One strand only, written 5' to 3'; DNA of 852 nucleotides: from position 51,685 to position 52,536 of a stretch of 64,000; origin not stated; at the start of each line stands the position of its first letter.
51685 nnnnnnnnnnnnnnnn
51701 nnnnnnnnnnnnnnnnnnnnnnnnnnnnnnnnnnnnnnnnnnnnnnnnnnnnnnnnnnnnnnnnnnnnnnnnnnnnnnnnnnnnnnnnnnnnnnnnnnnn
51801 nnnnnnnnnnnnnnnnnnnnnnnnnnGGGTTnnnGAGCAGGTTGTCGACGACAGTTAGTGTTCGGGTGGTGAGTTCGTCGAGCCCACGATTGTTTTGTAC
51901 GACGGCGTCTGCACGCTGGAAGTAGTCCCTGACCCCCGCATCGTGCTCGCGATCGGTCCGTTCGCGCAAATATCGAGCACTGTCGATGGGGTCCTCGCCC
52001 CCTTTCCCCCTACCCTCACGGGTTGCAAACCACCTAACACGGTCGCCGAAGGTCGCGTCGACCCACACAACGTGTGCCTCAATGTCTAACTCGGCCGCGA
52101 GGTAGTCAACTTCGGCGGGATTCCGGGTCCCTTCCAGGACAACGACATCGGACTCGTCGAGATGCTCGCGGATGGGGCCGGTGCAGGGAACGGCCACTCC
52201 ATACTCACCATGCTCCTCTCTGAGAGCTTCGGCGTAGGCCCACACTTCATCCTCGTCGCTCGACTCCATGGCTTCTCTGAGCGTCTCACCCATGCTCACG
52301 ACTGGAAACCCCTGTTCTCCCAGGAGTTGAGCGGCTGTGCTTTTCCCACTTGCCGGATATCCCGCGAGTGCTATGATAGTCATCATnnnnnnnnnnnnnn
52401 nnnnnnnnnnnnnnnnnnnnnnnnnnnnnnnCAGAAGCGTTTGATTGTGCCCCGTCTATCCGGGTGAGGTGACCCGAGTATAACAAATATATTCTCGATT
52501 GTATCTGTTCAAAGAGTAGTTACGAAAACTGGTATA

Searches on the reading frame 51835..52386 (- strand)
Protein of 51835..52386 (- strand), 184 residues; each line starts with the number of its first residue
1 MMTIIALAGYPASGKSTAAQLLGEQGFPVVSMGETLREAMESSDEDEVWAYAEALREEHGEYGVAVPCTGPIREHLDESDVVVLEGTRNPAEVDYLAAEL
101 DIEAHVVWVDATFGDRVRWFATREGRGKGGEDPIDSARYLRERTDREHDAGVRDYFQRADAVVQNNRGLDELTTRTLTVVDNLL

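Call 115: search_protein_families(library=pfam, proteins=[window:51835-52386:-], max_evalue=0.05)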
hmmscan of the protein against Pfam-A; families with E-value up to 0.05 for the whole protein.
window:51835-52386:- (184 aa): 8 families
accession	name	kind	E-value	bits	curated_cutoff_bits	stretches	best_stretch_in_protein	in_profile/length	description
PF13238.12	AAA_18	-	1.8e-07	32.1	29.4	1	5-123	1-111/128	AAA domain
PF13207.12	AAA_17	-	1.6e-06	28.9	27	1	9-44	2-38/136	AAA domain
PF13671.12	AAA_33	-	0.00017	22.3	27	1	5-46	2-43/143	AAA domain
PF01121.26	CoaE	-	0.00057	20.1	27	1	4-44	2-42/180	Dephospho-CoA kinase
PF13189.12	Cytidylate_kin2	-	0.0015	19.2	28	0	106-158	114-160/176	Cytidylate kinase-like family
PF13521.12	AAA_28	-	0.0047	17.6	27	1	5-47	2-43/164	AAA domain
PF08433.16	KTI12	-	0.016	15.1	22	1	2-24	1-23/271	Chromatin associated protein KTI12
PF00406.28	ADK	-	0.03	14.9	26.8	1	7-45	1-40/151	Adenylate kinase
